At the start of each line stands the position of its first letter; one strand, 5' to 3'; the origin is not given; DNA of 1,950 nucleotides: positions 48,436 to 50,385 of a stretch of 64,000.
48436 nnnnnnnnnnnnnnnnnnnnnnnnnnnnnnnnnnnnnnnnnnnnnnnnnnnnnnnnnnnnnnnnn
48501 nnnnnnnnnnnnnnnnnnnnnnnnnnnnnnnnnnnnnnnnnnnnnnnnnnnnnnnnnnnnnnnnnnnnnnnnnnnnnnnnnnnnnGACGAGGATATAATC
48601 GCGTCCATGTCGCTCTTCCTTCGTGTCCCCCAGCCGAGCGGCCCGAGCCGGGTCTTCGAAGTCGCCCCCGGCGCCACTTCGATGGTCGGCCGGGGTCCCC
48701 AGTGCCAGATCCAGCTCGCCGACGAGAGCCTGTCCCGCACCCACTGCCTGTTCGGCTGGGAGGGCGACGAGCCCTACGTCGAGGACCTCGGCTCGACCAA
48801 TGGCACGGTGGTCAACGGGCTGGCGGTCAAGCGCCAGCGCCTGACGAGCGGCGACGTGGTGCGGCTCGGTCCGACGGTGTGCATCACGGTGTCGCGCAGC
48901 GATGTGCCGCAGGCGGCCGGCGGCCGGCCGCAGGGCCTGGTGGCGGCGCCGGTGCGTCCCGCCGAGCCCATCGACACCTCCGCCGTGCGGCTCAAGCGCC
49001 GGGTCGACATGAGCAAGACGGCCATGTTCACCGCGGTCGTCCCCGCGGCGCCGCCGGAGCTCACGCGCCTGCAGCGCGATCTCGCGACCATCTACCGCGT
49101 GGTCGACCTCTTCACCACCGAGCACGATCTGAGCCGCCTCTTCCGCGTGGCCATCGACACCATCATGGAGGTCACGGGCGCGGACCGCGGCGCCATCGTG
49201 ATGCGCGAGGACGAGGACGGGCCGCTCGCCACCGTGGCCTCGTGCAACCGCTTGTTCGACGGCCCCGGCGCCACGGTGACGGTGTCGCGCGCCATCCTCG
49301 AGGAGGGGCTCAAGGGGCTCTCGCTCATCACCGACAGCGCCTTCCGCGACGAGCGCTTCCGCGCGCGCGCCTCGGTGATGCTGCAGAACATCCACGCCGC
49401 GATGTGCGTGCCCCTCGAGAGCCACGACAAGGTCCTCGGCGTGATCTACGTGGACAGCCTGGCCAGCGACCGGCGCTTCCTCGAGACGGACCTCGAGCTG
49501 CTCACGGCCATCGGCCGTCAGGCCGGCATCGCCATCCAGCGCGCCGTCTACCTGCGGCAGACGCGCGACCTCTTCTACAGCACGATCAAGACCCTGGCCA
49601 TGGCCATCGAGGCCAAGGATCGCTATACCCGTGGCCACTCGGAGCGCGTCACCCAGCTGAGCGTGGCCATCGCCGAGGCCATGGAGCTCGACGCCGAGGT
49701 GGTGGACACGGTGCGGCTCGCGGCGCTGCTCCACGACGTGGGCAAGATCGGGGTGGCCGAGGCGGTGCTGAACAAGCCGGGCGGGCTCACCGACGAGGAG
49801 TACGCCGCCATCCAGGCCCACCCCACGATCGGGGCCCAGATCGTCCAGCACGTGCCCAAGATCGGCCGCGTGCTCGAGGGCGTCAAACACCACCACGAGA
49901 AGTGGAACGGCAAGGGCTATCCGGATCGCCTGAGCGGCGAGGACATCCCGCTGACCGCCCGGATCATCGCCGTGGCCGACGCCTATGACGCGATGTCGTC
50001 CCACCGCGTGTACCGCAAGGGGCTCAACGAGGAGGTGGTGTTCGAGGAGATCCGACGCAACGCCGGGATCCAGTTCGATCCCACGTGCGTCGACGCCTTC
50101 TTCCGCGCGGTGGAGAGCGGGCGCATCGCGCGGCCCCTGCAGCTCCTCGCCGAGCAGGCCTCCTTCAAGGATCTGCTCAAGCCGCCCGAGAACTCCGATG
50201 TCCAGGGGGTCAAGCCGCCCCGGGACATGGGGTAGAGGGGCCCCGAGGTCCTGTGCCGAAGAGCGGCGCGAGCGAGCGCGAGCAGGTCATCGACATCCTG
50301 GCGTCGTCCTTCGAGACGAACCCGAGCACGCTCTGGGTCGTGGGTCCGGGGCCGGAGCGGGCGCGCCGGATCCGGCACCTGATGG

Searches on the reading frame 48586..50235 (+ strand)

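Call 7: search_protein_families(library=pfam, proteins=[window:48586-50235:+], max_evalue=0.001)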
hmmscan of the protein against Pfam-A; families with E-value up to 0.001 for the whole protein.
window:48586-50235:+ (549 aa): 7 families
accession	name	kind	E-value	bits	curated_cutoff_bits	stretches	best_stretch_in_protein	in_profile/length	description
PF13487.12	HD_5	-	2.2e-39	135.3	27.2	1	336-500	2-169/170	HD domain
PF01966.28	HD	-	7e-23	81.6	22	1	350-470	3-116/116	HD domain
PF00498.31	FHA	-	6.8e-19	68.5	20.7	1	34-95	3-67/67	FHA domain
PF01590.32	GAF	-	4.6e-16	60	22.4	1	181-317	1-133/133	GAF domain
PF13185.12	GAF_2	-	2.8e-14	53.9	28.6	1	179-318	1-136/136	GAF domain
PF16697.10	Yop-YscD_cpl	-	2.9e-12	47.1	33.2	1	29-98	16-87/94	Inner membrane component of T3SS, cytoplasmic domain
PF13492.12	GAF_3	-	6.5e-12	46.4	27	1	190-319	10-129/129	GAF domain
